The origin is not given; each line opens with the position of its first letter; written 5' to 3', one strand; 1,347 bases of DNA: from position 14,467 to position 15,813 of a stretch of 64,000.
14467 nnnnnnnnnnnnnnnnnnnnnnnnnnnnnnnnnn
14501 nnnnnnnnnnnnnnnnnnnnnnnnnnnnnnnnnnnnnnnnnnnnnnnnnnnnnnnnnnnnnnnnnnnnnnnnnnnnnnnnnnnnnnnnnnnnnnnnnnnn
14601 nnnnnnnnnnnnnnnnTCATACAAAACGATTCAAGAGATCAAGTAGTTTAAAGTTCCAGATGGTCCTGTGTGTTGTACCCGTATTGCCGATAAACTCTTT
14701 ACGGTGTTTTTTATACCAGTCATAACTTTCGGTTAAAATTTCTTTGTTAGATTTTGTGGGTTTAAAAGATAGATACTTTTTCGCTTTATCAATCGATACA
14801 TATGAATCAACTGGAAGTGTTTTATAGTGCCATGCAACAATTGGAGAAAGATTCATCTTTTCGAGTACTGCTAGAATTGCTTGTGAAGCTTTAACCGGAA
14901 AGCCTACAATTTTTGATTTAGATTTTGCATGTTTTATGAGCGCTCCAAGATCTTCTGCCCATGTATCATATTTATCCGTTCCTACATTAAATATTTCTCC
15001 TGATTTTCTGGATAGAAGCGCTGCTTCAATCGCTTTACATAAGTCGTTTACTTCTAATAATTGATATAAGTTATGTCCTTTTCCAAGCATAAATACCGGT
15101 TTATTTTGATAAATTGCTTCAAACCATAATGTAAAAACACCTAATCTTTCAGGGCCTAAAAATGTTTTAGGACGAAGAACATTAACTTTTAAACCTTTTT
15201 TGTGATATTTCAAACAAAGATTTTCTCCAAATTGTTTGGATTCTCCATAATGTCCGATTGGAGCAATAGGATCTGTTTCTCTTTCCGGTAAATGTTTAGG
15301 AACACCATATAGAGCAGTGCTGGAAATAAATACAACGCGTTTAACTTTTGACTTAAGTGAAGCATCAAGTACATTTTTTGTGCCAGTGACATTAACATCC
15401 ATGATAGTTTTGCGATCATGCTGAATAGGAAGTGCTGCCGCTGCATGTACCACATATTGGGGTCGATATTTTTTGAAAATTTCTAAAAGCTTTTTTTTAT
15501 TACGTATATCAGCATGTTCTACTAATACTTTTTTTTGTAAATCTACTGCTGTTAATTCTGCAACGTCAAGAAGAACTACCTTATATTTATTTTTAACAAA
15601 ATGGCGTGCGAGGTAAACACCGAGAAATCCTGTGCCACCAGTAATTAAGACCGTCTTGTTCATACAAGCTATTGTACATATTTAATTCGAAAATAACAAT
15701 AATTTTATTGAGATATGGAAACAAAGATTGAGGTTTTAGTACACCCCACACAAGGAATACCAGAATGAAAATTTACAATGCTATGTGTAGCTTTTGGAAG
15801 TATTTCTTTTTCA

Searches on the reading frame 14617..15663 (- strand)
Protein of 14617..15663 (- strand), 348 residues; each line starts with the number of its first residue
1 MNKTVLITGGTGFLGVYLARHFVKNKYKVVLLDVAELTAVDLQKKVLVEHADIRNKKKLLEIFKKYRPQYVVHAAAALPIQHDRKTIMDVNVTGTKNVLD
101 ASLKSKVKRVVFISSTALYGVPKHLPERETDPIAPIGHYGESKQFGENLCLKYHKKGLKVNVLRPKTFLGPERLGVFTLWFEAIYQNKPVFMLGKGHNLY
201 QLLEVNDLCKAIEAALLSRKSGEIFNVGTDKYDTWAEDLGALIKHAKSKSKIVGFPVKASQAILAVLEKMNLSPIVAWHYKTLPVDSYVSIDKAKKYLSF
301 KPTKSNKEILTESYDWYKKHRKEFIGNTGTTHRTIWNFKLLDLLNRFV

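Call 7: search_protein_families(library=pfam, proteins=[window:14617-15663:-], max_evalue=0.01)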
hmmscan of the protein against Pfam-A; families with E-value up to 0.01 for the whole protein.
window:14617-15663:- (348 aa): 10 families
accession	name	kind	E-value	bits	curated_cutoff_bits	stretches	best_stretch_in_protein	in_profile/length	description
PF01370.27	Epimerase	-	3.2e-45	154.8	20.9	1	5-228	1-240/240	NAD dependent epimerase/dehydratase family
PF16363.11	GDP_Man_Dehyd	-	2.1e-30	106.8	27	1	6-311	1-330/332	GDP-mannose 4,6 dehydratase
PF01073.25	3Beta_HSD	-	8.2e-22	78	22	1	6-210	1-223/280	3-beta hydroxysteroid dehydrogenase/isomerase family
PF02719.21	Polysacc_synt_2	-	9.5e-19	68.1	20.2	1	5-162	1-165/293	Polysaccharide biosynthesis protein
PF04321.23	RmlD_sub_bind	-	1.7e-17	63.9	27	1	4-164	2-147/287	RmlD substrate binding domain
PF07993.18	NAD_binding_4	-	6.3e-17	62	20.1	1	69-171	90-210/258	Male sterility protein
PF13460.12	NAD_binding_10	-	1.5e-08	35.2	27.2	1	9-169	1-147/184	NAD(P)H-binding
PF00106.31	adh_short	-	6.7e-07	29.4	26.6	1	3-117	1-138/195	short chain dehydrogenase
PF05368.20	NmrA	-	2.8e-05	24.3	27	1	1-114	1-106/298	NmrA-like family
PF08659.16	KR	-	0.0016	18.8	22.6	0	4-117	2-138/180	KR domain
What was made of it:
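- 14617..15663 (-): Extended SDR epimerase/dehydratase-family enzyme, 348 aa; candidate epimerase of polyprenyl-P-ribofuranose. PF01370 at E=3e-45 (call 7).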

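Call 40: search_protein_families(library=ncbifam, proteins=[window:14617-15663:-], max_evalue=0.001)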
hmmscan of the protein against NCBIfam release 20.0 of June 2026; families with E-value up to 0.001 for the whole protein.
window:14617-15663:- (348 aa): 49 families (the best 25 are shown)
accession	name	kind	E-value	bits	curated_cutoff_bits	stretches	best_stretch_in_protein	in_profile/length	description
TIGR01181.1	dTDP_gluc_dehyt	equivalog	3e-26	92.3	365.1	1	5-322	2-316/321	dTDP-glucose 4,6-dehydratase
TIGR01179.1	galE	equivalog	3.1e-26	92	262.3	1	5-164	2-172/332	UDP-glucose 4-epimerase GalE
TIGR03466.1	HpnA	hypoth_equivalog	1.3e-25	90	367.65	1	4-320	2-324/327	hopanoid-associated sugar epimerase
TIGR04180.1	EDH_00030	hypoth_equivalog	1.4e-20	73.6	475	1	5-243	1-252/297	NAD-dependent 4,6-dehydratase LegB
TIGR02197.1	heptose_epim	equivalog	1.8e-20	73.4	274.6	1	5-252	1-266/316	ADP-glyceromanno-heptose 6-epimerase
NF042423.1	oxyalk_red_Shew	equivalog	9.9e-18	64.3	580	1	3-176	9-182/331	2-alkyl-3-oxoalkanoate reductase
TIGR01746.1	Thioester-redct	subfamily_domain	1.6e-17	63.8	213.35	1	70-176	91-203/371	thioester reductase domain-containing protein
NF052578.1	StrlDmthSdmBMthl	equivalog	1.1e-16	61.5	600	1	4-320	2-325/328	sterol demethylase protein SdmB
TIGR01214.1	rmlD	equivalog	2e-16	59.9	224.05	1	4-157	1-142/285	dTDP-4-dehydrorhamnose reductase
TIGR02622.1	CDP_4_6_dhtase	equivalog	2.9e-16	59.5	278.45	1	2-156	4-171/352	CDP-glucose 4,6-dehydratase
NF043036.1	ErythonDh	equivalog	7.4e-16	58.2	325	1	5-158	3-168/321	D-erythronate dehydrogenase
NF007956.0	PRK10675.1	subfamily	2.1e-14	53.4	394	1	4-150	2-160/338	UDP-glucose 4-epimerase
NF042422.1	oxyalk_red_OleD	equivalog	1.1e-13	51.2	580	1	5-199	3-198/329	2-alkyl-3-oxoalkanoate reductase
NF007490.0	PRK10084.1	subfamily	1.1e-12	47.6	649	1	5-230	3-261/361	dTDP-glucose 4,6-dehydratase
NF007582.0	PRK10217.1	equivalog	1.7e-12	47.1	698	1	3-230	2-254/355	dTDP-glucose 4,6-dehydratase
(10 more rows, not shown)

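Call 57: search_solved_structures(query=window:14617-15663:-, max_evalue=1e-10)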
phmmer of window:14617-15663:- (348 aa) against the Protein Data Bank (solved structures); distinct sequences matched with E-value up to 1e-10: 36.
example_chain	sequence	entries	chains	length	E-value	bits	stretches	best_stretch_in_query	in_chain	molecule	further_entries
4zrm_A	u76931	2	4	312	6.6e-24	88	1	4-251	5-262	UDP-glucose 4-epimerase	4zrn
6bwl_A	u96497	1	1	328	2.6e-21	79.5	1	5-304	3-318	Pal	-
7ys8_A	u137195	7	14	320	2.1e-17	66.7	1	5-232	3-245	UDP-glucose 4-epimerase | UDP-glucose 4-epimerase along with EC 5.1.3.2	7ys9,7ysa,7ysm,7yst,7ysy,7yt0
2p5u_A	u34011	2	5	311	3e-17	66.1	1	5-270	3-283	UDP-glucose 4-epimerase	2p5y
4twr_A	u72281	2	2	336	3.1e-16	62.8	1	4-163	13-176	NAD binding site:NAD-dependent epimerase/dehydratase:UDP-glucose 4-epimerase | UDP-glucose 4-epimerase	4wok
8wxk_A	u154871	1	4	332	5.3e-16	62.1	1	4-153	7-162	UDP-glucose 4-epimerase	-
6zl6_A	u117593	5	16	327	1e-15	61.1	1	5-250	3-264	Epimerase domain-containing protein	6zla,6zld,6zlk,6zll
8vr2_A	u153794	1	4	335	1.3e-15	60.8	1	3-253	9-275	NAD-dependent epimerase/dehydratase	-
7xpo_A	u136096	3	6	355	1.4e-15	60.7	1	3-157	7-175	UDP-glucose 4-epimerase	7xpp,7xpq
8du1_A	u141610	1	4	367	3.3e-15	59.5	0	3-100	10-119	dTDP-glucose 4,6-dehydratase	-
6zlj_A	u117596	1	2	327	3.5e-15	59.4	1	5-250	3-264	Epimerase domain-containing protein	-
3aw9_A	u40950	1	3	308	3.9e-15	59.2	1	5-215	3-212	NAD-dependent epimerase/dehydratase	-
8wop_A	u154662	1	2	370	4.1e-15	59.2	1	1-162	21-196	UDP-glucose 4-epimerase 2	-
8wow_A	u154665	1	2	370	4.1e-15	59.1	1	1-162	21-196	UDP-glucose 4-epimerase 2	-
8wov_B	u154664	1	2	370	4.1e-15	59.1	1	1-162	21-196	UDP-glucose 4-epimerase 2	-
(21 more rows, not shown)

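Call 70: search_dna_similar(query=window:14617-15663:-, collection=plasmids, mode=protein, max_evalue=1e-30, max_rows=40)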
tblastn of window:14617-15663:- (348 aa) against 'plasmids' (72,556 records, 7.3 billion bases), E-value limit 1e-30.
Records with a match: 17; places in all: 17; records where one place covers at least 80% of the query: 17.
Best place of each record, by identity: <60% 17.
By first word of the organism name: Sinorhizobium 4; Mesorhizobium 3; Natronococcus 2; Rhizobium 2; Halostagnicola 1; Haloterrigena 1; Streptomyces 1; Nonomuraea 1; Azospirillum 1; Neorhizobium 1.
By predicted mobility (MOB-suite, as given by PLSDB): non-mobilizable 9; conjugative 7; mobilizable 1.
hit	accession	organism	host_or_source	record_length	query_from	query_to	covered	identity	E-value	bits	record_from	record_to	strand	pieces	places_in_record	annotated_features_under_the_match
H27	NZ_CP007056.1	Halostagnicola larsenii XH-48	-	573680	4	337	96%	39.6%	3e-67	236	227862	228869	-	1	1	NAD(P)-dependent oxidoreductase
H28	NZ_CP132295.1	Natronococcus sp. AD-5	cell culture,sediment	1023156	4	337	96%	39.6%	2e-66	234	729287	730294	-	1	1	record has no annotation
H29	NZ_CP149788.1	Haloterrigena sp. KLK7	cell culture,salt lake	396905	2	341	98%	37.2%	2e-64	228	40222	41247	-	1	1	NAD-dependent epimerase/dehydratase family protein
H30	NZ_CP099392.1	Natronococcus sp. CG52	cell culture,salt lake sediment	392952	2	337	97%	37.4%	2e-64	228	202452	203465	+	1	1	NAD(P)-dependent oxidoreductase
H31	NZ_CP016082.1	Streptomyces sp. SAT1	Adenophora trachelioides Maxim.,single ...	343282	3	343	98%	34.4%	1e-51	191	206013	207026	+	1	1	NAD-dependent epimerase/dehydratase family protein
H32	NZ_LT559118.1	Nonomuraea gerenzanensis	-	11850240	1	321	92%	34.9%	2e-50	187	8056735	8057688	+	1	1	none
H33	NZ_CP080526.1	Mesorhizobium sp. AR07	Oxytropis sp.,Cell culture,root nodule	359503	1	344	99%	31.2%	4e-43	166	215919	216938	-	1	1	NAD-dependent epimerase/dehydratase family protein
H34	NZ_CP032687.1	Rhizobium sp. CCGE531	Phaseolus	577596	4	346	99%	30.1%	6e-43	166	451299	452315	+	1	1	NAD-dependent epimerase/dehydratase family protein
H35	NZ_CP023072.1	Sinorhizobium fredii CCBAU 83666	G.max,nodule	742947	3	344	98%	29.7%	1e-40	159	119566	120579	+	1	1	NAD-dependent epimerase/dehydratase family protein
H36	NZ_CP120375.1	Sinorhizobium garamanticum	Argyrolobium uniflorum,Cell culture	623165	1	344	99%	29.2%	1e-37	150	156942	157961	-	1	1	NAD-dependent epimerase/dehydratase family protein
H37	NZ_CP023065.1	Sinorhizobium sp. CCBAU 05631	G.max,nodule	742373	3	344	98%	29.4%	4e-41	160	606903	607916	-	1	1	NAD-dependent epimerase/dehydratase family protein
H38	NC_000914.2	Sinorhizobium fredii NGR234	-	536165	3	344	98%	29.4%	4e-41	160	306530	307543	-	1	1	NAD-dependent epimerase/dehydratase family protein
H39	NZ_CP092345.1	Rhizobium gallicum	Phaseolus vulgaris,Cell culture,nodule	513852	4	344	98%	29.1%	7e-38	151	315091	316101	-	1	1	NAD-dependent epimerase/dehydratase family protein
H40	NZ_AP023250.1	Mesorhizobium sp. 131-2-5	Lotus japonicus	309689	1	344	99%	27.8%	4e-39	154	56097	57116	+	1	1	NAD-dependent epimerase/dehydratase family protein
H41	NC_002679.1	Mesorhizobium japonicum MAFF 303099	-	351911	1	344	99%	27.8%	4e-39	154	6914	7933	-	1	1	NAD-dependent epimerase/dehydratase family protein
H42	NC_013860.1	Azospirillum sp. B510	-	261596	6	317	90%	30.0%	1e-34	141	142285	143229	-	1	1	NAD(P)-dependent oxidoreductase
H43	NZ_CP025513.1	Neorhizobium sp. SOG26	Oryza glumipatula,Whole ...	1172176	6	319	90%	28.8%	3e-31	131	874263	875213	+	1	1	none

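Call 71: get_annotated_region(hit=H31, flank=7000)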
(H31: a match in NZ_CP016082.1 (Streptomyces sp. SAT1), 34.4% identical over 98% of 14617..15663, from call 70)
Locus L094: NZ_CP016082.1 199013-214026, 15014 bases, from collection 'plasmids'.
description: Streptomyces sp. SAT1 plasmid unnamed2, complete sequence
organism: Streptomyces sp. SAT1 (NCBI taxid 1849967)
taxonomy: Bacteria; Actinomycetota; Actinomycetes; Kitasatosporales; Streptomycetaceae; Streptomyces; Streptomyces sp. SAT1
host: -; source: Adenophora trachelioides Maxim.,single colony; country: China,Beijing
typing (MOB-suite, as given by PLSDB): non-mobilizable
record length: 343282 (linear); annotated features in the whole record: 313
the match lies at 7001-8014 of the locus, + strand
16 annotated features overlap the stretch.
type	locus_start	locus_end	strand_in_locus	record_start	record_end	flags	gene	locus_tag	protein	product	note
CDS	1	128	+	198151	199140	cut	-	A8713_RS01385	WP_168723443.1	alpha/beta hydrolase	-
CDS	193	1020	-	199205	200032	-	-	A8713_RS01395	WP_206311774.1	DUF1206 domain-containing protein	-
CDS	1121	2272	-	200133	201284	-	-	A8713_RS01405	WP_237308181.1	ADP-ribosylglycohydrolase family protein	-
CDS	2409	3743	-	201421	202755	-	-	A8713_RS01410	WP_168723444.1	aspartate aminotransferase family protein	-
CDS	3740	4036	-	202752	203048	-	-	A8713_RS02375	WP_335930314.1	DUF6309 family protein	-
CDS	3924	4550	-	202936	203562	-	-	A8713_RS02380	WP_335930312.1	DUF6309 family protein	-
CDS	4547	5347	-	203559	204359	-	-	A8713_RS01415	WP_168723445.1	phytanoyl-CoA dioxygenase family protein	-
CDS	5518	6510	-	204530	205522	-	-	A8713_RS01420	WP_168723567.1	aldo/keto reductase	-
CDS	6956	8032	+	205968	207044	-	-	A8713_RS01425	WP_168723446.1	NAD-dependent epimerase/dehydratase family protein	-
CDS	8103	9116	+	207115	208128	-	-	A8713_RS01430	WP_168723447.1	UbiA prenyltransferase family protein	-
CDS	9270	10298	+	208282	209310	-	-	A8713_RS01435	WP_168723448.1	glycosyltransferase family 2 protein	-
CDS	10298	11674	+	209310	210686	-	-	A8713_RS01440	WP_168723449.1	endonuclease/exonuclease/phosphatase family protein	-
CDS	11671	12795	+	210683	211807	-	-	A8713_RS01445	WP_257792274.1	glycosyltransferase family 2 protein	-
CDS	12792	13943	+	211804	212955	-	-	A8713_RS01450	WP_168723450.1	lysylphosphatidylglycerol synthase domain-containing protein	-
CDS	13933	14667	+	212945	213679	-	-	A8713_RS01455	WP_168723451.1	polysaccharide deacetylase family protein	-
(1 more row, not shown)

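Call 72: get_annotated_region(hit=H38, flank=7000)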
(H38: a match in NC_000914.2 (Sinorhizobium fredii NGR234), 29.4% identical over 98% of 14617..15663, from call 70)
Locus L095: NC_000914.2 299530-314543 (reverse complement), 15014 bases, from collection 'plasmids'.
description: Sinorhizobium fredii NGR234 plasmid pNGR234a, complete sequence
organism: Sinorhizobium fredii NGR234 (NCBI taxid 394)
taxonomy: Bacteria; Pseudomonadota; Alphaproteobacteria; Hyphomicrobiales; Rhizobiaceae; Sinorhizobium; Sinorhizobium fredii; Sinorhizobium fredii NGR234
host: -; source: -; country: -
typing (MOB-suite, as given by PLSDB): conjugative; replicon rep_cluster_473; relaxase MOBQ; mating-pair formation MPF_T
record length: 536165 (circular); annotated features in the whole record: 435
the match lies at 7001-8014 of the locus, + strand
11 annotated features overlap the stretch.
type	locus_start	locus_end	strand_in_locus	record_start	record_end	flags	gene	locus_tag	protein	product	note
CDS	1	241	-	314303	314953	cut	nodS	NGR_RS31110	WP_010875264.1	nodulation methyltransferase NodS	-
CDS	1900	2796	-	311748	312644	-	istB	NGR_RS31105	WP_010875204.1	IS21-like element helper ATPase IstB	-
CDS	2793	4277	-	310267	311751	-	istA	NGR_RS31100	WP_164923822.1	IS21 family transposase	-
CDS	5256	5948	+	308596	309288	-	-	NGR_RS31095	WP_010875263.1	hypothetical protein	-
CDS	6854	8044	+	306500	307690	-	-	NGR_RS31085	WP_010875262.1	NAD-dependent epimerase/dehydratase family protein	-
CDS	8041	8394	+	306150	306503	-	-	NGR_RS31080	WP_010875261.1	SMR family transporter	-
CDS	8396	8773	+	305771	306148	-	-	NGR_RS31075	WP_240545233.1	hypothetical protein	-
CDS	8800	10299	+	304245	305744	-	-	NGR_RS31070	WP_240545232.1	GMC family oxidoreductase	-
CDS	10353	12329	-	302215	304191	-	-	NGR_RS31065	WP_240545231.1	hypothetical protein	-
CDS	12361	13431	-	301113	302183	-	-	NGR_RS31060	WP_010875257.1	NAD(P)-dependent oxidoreductase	-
CDS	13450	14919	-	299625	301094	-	-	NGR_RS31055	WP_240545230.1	UbiA family prenyltransferase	-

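Call 73: get_annotated_region(hit=H29, flank=7000)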
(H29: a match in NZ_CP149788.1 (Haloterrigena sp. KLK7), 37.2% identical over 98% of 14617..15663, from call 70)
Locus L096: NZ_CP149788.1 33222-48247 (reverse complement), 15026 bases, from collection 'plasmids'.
description: Haloterrigena sp. KLK7 plasmid unnamed1, complete sequence
organism: Haloterrigena sp. KLK7 (NCBI taxid 3132747)
taxonomy: Archaea; Euryarchaeota; Halobacteria; Halobacteriales; Natrialbaceae; Haloterrigena; Haloterrigena sp. KLK7
host: -; source: cell culture,salt lake; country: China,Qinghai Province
typing (MOB-suite, as given by PLSDB): non-mobilizable
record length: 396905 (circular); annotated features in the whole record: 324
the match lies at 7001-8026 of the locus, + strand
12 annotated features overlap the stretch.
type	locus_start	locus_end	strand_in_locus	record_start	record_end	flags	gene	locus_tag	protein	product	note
CDS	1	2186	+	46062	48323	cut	-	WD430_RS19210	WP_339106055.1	AAA domain-containing protein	-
CDS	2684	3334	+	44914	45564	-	-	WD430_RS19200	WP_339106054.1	hypothetical protein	-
CDS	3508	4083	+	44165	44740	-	-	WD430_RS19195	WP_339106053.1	DoxX family protein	-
CDS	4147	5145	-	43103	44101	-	-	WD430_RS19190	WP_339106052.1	lysylphosphatidylglycerol synthase transmembrane domain-containing protein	-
CDS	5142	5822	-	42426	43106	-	-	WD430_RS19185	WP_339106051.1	PHP domain-containing protein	-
CDS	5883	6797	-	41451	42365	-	-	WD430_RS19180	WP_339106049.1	decaprenyl-phosphate phosphoribosyltransferase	-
CDS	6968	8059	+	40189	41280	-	-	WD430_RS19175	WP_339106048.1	NAD-dependent epimerase/dehydratase family protein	-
CDS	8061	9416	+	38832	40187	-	-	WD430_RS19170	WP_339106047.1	DolP-mannose mannosyltransferase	GO:0035269 - protein O-linked mannosylation [Evidence IEA]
CDS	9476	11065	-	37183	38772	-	-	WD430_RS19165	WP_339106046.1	glycosyltransferase family 39 protein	-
CDS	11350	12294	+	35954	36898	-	-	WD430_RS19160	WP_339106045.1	DMT family transporter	GO:0055085 - transmembrane transport [Evidence IEA]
CDS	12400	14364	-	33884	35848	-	-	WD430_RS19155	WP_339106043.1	ATP-binding protein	-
CDS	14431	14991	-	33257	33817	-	-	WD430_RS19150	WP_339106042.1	hypothetical protein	-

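Call 78: get_annotated_region(hit=H34, flank=8000)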
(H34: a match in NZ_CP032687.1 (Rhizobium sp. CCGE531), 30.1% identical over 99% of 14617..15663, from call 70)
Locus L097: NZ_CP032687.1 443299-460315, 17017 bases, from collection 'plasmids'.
description: Rhizobium sp. CCGE531 plasmid pRCCGE531b, complete sequence
organism: Rhizobium sp. CCGE531 (NCBI taxid 2364271)
taxonomy: Bacteria; Pseudomonadota; Alphaproteobacteria; Hyphomicrobiales; Rhizobiaceae; Rhizobium; Rhizobium sp. CCGE531
host: -; source: Phaseolus; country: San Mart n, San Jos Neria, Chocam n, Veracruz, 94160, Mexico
typing (MOB-suite, as given by PLSDB): conjugative; relaxase MOBQ; mating-pair formation MPF_T
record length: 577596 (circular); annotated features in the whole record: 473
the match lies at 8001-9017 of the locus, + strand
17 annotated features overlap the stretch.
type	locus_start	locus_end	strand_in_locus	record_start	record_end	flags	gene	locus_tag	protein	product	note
CDS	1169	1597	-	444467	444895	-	-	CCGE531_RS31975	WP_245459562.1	hypothetical protein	-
CDS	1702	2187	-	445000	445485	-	-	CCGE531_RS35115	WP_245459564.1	hypothetical protein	-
CDS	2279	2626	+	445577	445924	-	-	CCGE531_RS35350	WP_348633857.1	hypothetical protein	-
CDS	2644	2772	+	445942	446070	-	-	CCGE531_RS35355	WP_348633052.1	hypothetical protein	-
CDS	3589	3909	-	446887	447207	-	-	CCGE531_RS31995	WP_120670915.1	hypothetical protein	-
CDS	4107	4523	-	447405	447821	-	-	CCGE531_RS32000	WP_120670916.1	multiubiquitin domain-containing protein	-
CDS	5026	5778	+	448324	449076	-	-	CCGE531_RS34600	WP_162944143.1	hypothetical protein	-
CDS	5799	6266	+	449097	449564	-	-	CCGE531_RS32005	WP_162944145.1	hypothetical protein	-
CDS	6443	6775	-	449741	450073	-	-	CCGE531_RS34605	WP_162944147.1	hypothetical protein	-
CDS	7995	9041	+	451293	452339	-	-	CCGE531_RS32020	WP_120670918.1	NAD-dependent epimerase/dehydratase family protein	-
CDS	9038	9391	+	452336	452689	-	-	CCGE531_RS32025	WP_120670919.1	SMR family transporter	-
CDS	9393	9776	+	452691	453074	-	-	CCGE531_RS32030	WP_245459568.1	hypothetical protein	-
CDS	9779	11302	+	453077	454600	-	-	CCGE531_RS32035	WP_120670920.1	GMC family oxidoreductase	-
CDS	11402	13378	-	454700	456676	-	-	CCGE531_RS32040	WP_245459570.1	hypothetical protein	-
CDS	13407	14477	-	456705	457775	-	-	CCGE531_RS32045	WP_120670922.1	NAD(P)-dependent oxidoreductase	-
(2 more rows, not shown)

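Call 79: get_annotated_region(hit=H32, flank=6000)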
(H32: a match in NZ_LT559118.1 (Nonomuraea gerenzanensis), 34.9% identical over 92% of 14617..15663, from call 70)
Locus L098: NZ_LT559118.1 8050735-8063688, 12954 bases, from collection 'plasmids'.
description: Nonomuraea gerenzanensis isolate nono1 plasmid I, complete sequence
organism: Nonomuraea gerenzanensis (NCBI taxid 93944)
taxonomy: Bacteria; Actinomycetota; Actinomycetes; Streptosporangiales; Streptosporangiaceae; Nonomuraea; Nonomuraea gerenzanensis
host: -; source: -; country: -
typing (MOB-suite, as given by PLSDB): non-mobilizable
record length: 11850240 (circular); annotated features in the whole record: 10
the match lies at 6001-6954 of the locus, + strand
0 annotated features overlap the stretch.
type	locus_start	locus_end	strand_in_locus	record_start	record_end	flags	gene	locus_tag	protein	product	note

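Call 115: get_annotated_region(hit=H33, flank=9000)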
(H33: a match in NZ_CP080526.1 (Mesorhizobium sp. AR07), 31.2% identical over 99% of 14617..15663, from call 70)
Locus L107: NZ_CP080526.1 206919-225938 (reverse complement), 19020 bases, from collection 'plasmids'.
description: Mesorhizobium sp. AR07 plasmid pMspAR07c, complete sequence
organism: Mesorhizobium sp. AR07 (NCBI taxid 2865838)
taxonomy: Bacteria; Pseudomonadota; Alphaproteobacteria; Hyphomicrobiales; Phyllobacteriaceae; Mesorhizobium; Mesorhizobium sp. AR07
host: -; source: Oxytropis sp.,Cell culture,root nodule; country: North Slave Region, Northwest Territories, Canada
typing (MOB-suite, as given by PLSDB): non-mobilizable
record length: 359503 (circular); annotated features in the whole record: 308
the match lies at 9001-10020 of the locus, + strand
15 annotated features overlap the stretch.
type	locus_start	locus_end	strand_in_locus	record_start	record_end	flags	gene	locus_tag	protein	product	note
CDS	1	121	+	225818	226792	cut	-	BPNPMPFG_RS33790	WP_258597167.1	amino acid ABC transporter permease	GO:0006865 - amino acid transport [Evidence IEA]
CDS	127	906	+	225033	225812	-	-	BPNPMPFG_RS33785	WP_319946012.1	amino acid ABC transporter ATP-binding protein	-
CDS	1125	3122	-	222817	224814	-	-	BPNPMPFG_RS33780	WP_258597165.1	hypothetical protein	-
CDS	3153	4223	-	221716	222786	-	-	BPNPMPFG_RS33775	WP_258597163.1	NAD-dependent epimerase/dehydratase family protein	-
CDS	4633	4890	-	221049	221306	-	-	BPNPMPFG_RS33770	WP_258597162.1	hypothetical protein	-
CDS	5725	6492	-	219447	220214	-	istB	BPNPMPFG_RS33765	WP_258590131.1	IS21-like element helper ATPase IstB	-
CDS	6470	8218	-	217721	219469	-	istA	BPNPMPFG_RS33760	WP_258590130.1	IS21 family transposase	-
CDS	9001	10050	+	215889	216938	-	-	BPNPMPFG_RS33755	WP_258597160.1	NAD-dependent epimerase/dehydratase family protein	-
CDS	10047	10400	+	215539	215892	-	-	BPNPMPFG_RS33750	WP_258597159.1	SMR family transporter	-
CDS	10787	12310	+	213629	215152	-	-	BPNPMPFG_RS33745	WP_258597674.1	GMC family oxidoreductase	-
CDS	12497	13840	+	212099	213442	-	-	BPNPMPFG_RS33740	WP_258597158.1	IS1380 family transposase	-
CDS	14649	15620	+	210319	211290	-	-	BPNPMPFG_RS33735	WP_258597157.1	asparaginase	-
CDS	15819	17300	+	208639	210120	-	-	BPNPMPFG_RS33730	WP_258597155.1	M20/M25/M40 family metallo-hydrolase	-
CDS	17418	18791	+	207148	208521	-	-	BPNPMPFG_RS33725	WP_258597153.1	amidohydrolase family protein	-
CDS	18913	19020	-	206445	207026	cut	-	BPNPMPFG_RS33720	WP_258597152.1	UPF0149 family protein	-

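Call 116: get_annotated_region(hit=H42, flank=9000)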
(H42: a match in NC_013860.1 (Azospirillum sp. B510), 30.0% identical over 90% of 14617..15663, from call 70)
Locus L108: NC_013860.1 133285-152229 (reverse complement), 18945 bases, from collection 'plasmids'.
description: Azospirillum sp. B510 plasmid pAB510f, complete sequence
organism: Azospirillum sp. B510 (NCBI taxid 137722)
taxonomy: Bacteria; Pseudomonadota; Alphaproteobacteria; Rhodospirillales; Azospirillaceae; Azospirillum; Azospirillum sp. B510
host: -; source: -; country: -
typing (MOB-suite, as given by PLSDB): mobilizable; replicon rep_cluster_1806; relaxase MOBP,MOBP
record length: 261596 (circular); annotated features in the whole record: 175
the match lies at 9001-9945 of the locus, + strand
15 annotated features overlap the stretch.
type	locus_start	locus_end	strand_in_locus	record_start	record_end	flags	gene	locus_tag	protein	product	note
CDS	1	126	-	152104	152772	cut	-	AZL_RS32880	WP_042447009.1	DUF2076 domain-containing protein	-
CDS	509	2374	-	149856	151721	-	cysN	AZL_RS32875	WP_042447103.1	sulfate adenylyltransferase subunit CysN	GO:0006790 - sulfur compound metabolic process [Evidence IEA]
CDS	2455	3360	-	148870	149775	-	cysD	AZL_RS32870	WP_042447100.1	sulfate adenylyltransferase subunit CysD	GO:0019419 - sulfate reduction [Evidence IEA]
CDS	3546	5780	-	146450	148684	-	-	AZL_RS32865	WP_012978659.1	biotin/lipoyl-binding protein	-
CDS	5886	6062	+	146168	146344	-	-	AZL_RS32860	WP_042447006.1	antitoxin MazE-like protein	-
CDS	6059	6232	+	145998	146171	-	-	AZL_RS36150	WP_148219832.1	type II toxin-antitoxin system PemK/MazF family toxin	-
CDS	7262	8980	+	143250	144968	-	-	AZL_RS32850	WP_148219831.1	hypothetical protein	-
CDS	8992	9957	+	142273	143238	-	-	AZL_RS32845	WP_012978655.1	NAD(P)-dependent oxidoreductase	-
CDS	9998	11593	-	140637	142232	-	-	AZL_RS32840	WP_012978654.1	GMC oxidoreductase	-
CDS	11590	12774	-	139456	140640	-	-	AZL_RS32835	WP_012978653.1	glycosyltransferase family 9 protein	-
CDS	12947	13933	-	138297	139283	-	-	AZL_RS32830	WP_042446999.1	lysylphosphatidylglycerol synthase transmembrane domain-containing protein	-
CDS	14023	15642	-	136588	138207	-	-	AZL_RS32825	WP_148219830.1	hypothetical protein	-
CDS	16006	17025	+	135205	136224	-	-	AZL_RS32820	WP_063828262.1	glycosyltransferase family 2 protein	-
CDS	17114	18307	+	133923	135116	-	-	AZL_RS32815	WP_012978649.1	glycosyltransferase family 4 protein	-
CDS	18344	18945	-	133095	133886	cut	-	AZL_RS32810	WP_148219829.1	class I SAM-dependent methyltransferase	-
